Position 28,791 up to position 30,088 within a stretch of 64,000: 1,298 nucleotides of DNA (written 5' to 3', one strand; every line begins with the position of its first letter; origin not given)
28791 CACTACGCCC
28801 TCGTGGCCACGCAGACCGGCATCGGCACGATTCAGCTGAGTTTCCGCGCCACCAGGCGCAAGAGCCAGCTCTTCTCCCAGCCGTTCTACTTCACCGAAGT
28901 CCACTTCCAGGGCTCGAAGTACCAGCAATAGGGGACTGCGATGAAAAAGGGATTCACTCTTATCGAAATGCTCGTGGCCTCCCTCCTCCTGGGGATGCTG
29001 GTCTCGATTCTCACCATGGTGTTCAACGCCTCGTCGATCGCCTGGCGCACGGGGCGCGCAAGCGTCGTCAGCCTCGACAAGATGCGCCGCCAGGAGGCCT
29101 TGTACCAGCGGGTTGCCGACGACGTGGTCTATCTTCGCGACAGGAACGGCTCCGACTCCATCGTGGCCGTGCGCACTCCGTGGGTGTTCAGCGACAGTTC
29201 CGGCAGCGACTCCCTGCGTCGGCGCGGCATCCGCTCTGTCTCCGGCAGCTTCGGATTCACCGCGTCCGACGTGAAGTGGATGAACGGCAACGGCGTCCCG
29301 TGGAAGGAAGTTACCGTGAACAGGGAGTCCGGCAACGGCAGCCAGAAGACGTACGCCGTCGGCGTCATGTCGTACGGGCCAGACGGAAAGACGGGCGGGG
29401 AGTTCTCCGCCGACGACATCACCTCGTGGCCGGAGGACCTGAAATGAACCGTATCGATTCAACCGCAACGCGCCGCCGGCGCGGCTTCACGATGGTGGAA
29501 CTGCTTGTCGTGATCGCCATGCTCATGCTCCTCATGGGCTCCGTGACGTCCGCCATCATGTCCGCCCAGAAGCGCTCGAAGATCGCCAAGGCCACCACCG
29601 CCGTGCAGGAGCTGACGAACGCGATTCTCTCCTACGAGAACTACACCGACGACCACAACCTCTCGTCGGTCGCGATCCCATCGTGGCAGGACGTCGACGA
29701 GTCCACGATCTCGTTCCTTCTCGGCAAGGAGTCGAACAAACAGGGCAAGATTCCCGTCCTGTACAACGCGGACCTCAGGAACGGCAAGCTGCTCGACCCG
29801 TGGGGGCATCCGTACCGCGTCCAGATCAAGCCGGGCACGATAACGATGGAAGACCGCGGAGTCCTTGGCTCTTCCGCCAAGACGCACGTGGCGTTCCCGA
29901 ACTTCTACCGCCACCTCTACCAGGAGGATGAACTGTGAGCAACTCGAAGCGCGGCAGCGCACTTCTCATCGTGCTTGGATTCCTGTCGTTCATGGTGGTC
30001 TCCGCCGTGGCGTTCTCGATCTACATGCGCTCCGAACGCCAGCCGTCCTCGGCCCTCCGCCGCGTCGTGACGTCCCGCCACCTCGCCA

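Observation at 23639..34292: Type II secretion-like locus with gspF and eight prepilin-like genes but no ATPase, secretin or prepilin peptidase nearby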

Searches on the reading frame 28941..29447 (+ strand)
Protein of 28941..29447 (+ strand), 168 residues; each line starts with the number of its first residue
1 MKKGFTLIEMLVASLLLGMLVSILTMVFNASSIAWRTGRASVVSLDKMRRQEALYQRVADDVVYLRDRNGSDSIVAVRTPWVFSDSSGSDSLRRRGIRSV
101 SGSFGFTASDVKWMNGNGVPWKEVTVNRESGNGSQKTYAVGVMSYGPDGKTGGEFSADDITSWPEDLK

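Call 3: search_protein_families(library=pfam, proteins=[window:28941-29447:+], max_evalue=0.1)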
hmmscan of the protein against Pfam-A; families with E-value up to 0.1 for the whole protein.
window:28941-29447:+ (168 aa): 3 families
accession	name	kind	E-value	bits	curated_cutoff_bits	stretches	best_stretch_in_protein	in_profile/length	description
PF07963.17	N_methyl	-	1.7e-06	27.8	21.2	1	2-24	4-26/27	Prokaryotic N-terminal methylation motif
PF08334.16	T2SSG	-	0.016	15.7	21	1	135-163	81-108/108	Type II secretion system (T2SS), protein G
PF08809.16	DUF1799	-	0.073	13.7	26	0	26-48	24-46/80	Phage related hypothetical protein (DUF1799)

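Call 16: search_protein_families(library=ncbifam, proteins=[window:28941-29447:+], max_evalue=0.1)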
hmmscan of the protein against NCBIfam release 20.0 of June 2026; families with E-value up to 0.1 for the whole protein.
window:28941-29447:+ (168 aa): 10 families
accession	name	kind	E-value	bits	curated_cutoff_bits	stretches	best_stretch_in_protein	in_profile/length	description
TIGR01710.1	typeII_sec_gspG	equivalog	4.3e-08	33.3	88.85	2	3-26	1-24/134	type II secretion system major pseudopilin GspG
TIGR02532.1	IV_pilin_GFxxxE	domain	4.8e-07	29.4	16.3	1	2-24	1-23/24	prepilin-type N-terminal cleavage/methylation domain-containing protein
TIGR01708.2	typeII_sec_gspH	equivalog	0.00039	20.5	80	1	3-30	2-29/169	type II secretion system minor pseudopilin GspH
NF041013.1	T4P_ComGE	equivalog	0.00052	20.1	49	1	2-24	3-25/83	competence type IV pilus minor pilin ComGE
NF040982.1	ComGD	equivalog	0.0029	18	70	1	2-29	1-28/139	competence type IV pilus minor pilin ComGD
NF040999.1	pilin_ComGC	equivalog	0.003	17.7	75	1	2-24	1-23/84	competence type IV pilus major pilin ComGC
NF041002.1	pilin_ComGF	equivalog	0.01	16.1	80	1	2-28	1-27/139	competence type IV pilus minor pilin ComGF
NF006453.0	PRK08808.1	equivalog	0.013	14.5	295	1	3-57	7-61/211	type II secretion system protein J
TIGR02599.1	TIGR02599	subfamily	0.016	14.5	256.5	1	4-43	1-40/361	Verru_Chthon cassette protein C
TIGR02596.1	TIGR02596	subfamily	0.045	13.8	70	1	5-41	1-37/196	Verru_Chthon cassette protein D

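Call 88: search_protein_families(library=ncbifam, alignment_id=A7, max_evalue=0.01)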
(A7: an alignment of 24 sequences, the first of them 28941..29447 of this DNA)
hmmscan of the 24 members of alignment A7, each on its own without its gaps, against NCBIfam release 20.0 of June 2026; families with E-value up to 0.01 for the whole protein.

A. member 1, window:28941-29447:+ (168 aa): 6 families
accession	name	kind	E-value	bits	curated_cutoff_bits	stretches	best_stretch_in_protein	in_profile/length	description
TIGR01710.1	typeII_sec_gspG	equivalog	4.3e-08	33.3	88.85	1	3-26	1-24/134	type II secretion system major pseudopilin GspG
TIGR02532.1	IV_pilin_GFxxxE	domain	4.8e-07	29.4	16.3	1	2-24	1-23/24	prepilin-type N-terminal cleavage/methylation domain-containing protein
TIGR01708.2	typeII_sec_gspH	equivalog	0.00039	20.5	80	1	3-30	2-29/169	type II secretion system minor pseudopilin GspH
NF041013.1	T4P_ComGE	equivalog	0.00052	20.1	49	1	2-24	3-25/83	competence type IV pilus minor pilin ComGE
NF040982.1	ComGD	equivalog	0.0029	18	70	1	2-29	1-28/139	competence type IV pilus minor pilin ComGD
NF040999.1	pilin_ComGC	equivalog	0.003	17.7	75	1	2-24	1-23/84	competence type IV pilus major pilin ComGC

B. families by the number of members that match (of 24 scanned): 14 families
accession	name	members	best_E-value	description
TIGR02532.1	IV_pilin_GFxxxE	24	4.8e-07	prepilin-type N-terminal cleavage/methylation domain-containing protein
TIGR02599.1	TIGR02599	22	1.3e-05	Verru_Chthon cassette protein C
TIGR01710.1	typeII_sec_gspG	20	4.3e-08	type II secretion system major pseudopilin GspG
NF041013.1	T4P_ComGE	14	2.3e-05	competence type IV pilus minor pilin ComGE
NF040982.1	ComGD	12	0.0002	competence type IV pilus minor pilin ComGD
TIGR01708.2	typeII_sec_gspH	11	0.00022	type II secretion system minor pseudopilin GspH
NF040999.1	pilin_ComGC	6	0.00048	competence type IV pilus major pilin ComGC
NF041002.1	pilin_ComGF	5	0.0016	competence type IV pilus minor pilin ComGF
NF006453.0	PRK08808.1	3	0.0011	type II secretion system protein J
NF007660.0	PRK10332.1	2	0.0016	prepilin-type N-terminal cleavage/methylation domain-containing protein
TIGR02596.1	TIGR02596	1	0.00068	Verru_Chthon cassette protein D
TIGR02523.1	type_IV_pilV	1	0.0021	type IV pilus modification protein PilV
NF007800.0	PRK10506.1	1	0.0021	prepilin peptidase-dependent protein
NF007848.0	PRK10557.1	1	0.0091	prepilin peptidase-dependent protein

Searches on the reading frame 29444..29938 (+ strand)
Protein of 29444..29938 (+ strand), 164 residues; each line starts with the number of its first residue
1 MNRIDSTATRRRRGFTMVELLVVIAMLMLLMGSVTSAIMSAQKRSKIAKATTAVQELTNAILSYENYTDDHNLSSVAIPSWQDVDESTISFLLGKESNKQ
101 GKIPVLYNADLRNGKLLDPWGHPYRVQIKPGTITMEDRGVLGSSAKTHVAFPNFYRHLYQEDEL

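Call 3: search_protein_families(library=pfam, proteins=[window:29465-29938:+], max_evalue=0.1)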
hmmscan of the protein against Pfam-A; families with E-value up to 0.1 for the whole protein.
window:29465-29938:+ (157 aa): 2 families
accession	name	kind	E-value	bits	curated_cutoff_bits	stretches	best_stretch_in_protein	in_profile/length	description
PF07963.17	N_methyl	-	2.9e-07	30.2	21.2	1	3-27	2-26/27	Prokaryotic N-terminal methylation motif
PF08334.16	T2SSG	-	0.0015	19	21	1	31-125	2-81/108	Type II secretion system (T2SS), protein G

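Call 16: search_protein_families(library=ncbifam, proteins=[window:29444-29938:+], max_evalue=0.1)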
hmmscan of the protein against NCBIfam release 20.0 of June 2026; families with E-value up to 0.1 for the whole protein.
window:29444-29938:+ (164 aa): 17 families
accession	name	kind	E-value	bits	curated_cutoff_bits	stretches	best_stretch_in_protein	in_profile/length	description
TIGR01710.1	typeII_sec_gspG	equivalog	2.6e-10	40.5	88.85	1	13-130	1-105/134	type II secretion system major pseudopilin GspG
NF041013.1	T4P_ComGE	equivalog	2.3e-06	27.6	49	1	13-69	4-61/83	competence type IV pilus minor pilin ComGE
NF041775.1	typeIV_PilA_Myxo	equivalog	7.2e-06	26.1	400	1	9-65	7-63/214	type IV pilin protein PilA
TIGR01708.2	typeII_sec_gspH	equivalog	6.3e-05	23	80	1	13-58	2-47/169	type II secretion system minor pseudopilin GspH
NF007800.0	PRK10506.1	equivalog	0.00038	20.3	158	1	8-58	4-54/163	prepilin peptidase-dependent protein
TIGR02596.1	TIGR02596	subfamily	0.00048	20.3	70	1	15-62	1-49/196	Verru_Chthon cassette protein D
TIGR02599.1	TIGR02599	subfamily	0.00068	19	256.5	1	14-107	1-85/361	Verru_Chthon cassette protein C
TIGR02532.1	IV_pilin_GFxxxE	domain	0.0012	18.6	16.3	1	12-27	1-16/24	prepilin-type N-terminal cleavage/methylation domain-containing protein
NF007862.0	PRK10574.1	equivalog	0.0033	17.5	138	1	11-65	3-50/145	prepilin peptidase-dependent pilin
NF041002.1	pilin_ComGF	equivalog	0.0039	17.4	80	1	13-50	2-39/139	competence type IV pilus minor pilin ComGF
NF038304.1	EPS_HpsC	equivalog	0.0072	15.9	200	1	6-61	14-70/318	hormogonium polysaccharide secretion pseudopilin HpsC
TIGR01711.1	gspJ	equivalog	0.0079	16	64.85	1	13-64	1-53/192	type II secretion system minor pseudopilin GspJ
NF047828.1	T3SSXpsI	equivalog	0.013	15.5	150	1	13-59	2-52/132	type II secretion system protein XpsI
NF040982.1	ComGD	equivalog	0.015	15.7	70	1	13-46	2-35/139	competence type IV pilus minor pilin ComGD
NF040999.1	pilin_ComGC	equivalog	0.023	14.9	75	1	13-57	2-45/84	competence type IV pilus major pilin ComGC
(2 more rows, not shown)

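Call 44: search_solved_structures(query=A8, max_evalue=1)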
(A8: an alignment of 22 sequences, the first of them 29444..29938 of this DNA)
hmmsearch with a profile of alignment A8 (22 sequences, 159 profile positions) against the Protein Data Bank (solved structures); distinct sequences matched with E-value up to 1: 19.
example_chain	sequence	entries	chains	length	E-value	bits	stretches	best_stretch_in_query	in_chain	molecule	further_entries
8pfb_G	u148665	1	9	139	3e-07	33.7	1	12-68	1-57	Type IV pilin PilE1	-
9egp_A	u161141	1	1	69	2.4e-06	30.8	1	5-55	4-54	Geopilin domain 1 protein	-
7tgg_A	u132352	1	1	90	2.6e-06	30.7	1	5-58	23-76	Geopilin domain 1 protein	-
6xxd_A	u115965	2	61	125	8.9e-05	25.7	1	12-47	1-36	PilA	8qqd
8tj2_C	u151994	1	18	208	0.00078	22.6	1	12-58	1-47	Type IV major pilin protein PilA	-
9laa_A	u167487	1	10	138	0.0011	22.2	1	4-30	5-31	Type IV pilin protein PilA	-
2m7g_A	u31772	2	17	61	0.0019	21.4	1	12-58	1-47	Geopilin domain 1 protein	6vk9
2hi2_A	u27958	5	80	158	0.0031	20.7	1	12-59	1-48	Fimbrial protein | PilA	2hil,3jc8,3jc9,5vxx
8p3b_A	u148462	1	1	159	0.0037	20.5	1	12-58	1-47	Fimbrial protein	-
1ay2_A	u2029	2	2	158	0.0037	20.5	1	12-58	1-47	TYPE 4 PILIN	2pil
5kua_A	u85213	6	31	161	0.0061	19.7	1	12-58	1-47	pilin | Neisseria meningitidis PilE variant SB-GATDH | Neisseria meningitidis PilE, SB-DATDH variant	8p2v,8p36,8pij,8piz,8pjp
9lab_B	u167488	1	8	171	0.011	18.9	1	8-31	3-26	MSHA major pilin subunit MshA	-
5wda_A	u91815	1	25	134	0.014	18.6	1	12-61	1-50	General secretion pathway protein G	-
7zcx_AAA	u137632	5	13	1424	0.12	15.6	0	32-65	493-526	S-layer protein A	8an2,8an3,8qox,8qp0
5g23_A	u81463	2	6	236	0.15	15.2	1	8-72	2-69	TYPE-IV LIKE PILIN TTHA1219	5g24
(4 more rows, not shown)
